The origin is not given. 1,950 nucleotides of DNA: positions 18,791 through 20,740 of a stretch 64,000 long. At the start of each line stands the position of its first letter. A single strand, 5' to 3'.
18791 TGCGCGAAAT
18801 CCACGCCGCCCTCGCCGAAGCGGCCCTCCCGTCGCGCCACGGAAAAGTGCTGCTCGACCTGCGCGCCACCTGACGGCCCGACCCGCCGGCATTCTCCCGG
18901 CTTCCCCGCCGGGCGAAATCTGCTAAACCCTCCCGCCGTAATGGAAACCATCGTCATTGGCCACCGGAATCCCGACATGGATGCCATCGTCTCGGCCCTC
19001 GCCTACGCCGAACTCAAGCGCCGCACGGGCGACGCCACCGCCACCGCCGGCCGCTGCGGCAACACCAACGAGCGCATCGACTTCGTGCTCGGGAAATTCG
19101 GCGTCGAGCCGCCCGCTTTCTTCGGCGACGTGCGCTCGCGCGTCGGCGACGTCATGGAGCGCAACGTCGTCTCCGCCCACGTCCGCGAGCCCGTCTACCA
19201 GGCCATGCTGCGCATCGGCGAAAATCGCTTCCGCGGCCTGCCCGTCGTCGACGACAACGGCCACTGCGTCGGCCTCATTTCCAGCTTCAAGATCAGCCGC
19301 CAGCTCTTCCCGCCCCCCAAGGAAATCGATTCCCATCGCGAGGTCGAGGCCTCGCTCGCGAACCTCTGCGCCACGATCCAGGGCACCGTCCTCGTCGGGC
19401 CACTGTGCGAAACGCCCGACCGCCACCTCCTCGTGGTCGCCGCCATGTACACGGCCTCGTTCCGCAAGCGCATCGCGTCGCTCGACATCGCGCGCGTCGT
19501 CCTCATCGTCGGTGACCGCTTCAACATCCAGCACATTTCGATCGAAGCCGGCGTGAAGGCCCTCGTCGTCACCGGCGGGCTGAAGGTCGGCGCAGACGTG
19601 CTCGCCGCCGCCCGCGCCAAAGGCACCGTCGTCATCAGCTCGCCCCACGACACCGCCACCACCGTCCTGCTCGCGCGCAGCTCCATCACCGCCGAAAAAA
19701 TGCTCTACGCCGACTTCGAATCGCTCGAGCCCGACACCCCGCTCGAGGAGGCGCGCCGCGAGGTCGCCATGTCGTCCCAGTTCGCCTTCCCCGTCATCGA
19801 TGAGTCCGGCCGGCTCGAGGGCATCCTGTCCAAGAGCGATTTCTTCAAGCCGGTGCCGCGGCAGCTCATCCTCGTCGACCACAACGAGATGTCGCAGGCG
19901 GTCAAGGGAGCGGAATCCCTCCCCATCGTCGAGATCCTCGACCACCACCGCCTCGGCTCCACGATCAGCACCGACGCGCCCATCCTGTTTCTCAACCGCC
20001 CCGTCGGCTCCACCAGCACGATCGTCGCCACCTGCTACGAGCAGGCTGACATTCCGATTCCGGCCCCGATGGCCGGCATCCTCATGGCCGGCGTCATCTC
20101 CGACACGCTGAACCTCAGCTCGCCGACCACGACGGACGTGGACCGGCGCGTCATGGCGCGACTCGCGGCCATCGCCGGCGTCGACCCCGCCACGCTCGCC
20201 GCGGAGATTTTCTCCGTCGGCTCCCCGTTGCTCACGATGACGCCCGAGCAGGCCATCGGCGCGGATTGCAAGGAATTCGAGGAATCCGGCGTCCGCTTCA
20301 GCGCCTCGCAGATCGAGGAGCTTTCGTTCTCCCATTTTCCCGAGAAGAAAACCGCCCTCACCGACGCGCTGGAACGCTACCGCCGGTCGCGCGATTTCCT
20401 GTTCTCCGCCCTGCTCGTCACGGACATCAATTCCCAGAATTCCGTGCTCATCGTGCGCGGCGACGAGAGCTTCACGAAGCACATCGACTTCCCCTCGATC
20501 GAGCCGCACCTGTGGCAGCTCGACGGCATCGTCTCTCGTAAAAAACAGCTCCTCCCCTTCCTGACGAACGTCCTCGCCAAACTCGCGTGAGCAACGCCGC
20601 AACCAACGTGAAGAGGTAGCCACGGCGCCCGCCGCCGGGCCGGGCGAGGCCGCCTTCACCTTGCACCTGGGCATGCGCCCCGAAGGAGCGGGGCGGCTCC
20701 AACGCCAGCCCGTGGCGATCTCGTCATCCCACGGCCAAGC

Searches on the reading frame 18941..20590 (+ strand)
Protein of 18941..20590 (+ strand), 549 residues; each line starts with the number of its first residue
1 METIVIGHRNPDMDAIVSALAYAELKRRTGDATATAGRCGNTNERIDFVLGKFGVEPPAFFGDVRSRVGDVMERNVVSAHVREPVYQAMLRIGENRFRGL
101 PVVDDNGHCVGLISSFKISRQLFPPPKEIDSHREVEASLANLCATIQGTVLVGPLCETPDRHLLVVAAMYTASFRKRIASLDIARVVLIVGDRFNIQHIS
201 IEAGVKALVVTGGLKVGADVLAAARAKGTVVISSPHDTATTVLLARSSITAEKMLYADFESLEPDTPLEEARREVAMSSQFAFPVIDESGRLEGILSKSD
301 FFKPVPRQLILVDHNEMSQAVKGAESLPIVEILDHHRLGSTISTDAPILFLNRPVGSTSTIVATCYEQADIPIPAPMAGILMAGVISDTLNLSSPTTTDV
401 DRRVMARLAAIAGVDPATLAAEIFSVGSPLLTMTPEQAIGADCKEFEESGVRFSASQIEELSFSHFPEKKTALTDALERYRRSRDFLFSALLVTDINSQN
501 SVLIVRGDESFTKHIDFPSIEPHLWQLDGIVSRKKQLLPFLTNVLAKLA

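Call 66: search_protein_families(library=pfam, proteins=[window:18941-20590:+], max_evalue=0.001)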
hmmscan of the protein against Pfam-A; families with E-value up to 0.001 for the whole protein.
window:18941-20590:+ (549 aa): 4 families
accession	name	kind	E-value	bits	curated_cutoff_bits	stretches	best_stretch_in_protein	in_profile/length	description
PF00571.33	CBS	-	5.2e-21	75.1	24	2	68-118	1-51/57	CBS domain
PF01368.27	DHH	-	8.8e-19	68.4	28.1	1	4-385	3-125/125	DHH family, N-terminal domain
PF02833.19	DHHA2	-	1e-18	68.3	27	1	422-543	2-125/126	DHHA2 domain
PF07085.17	DRTGG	-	1.2e-16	60.9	25.2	1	141-244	1-101/105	DRTGG domain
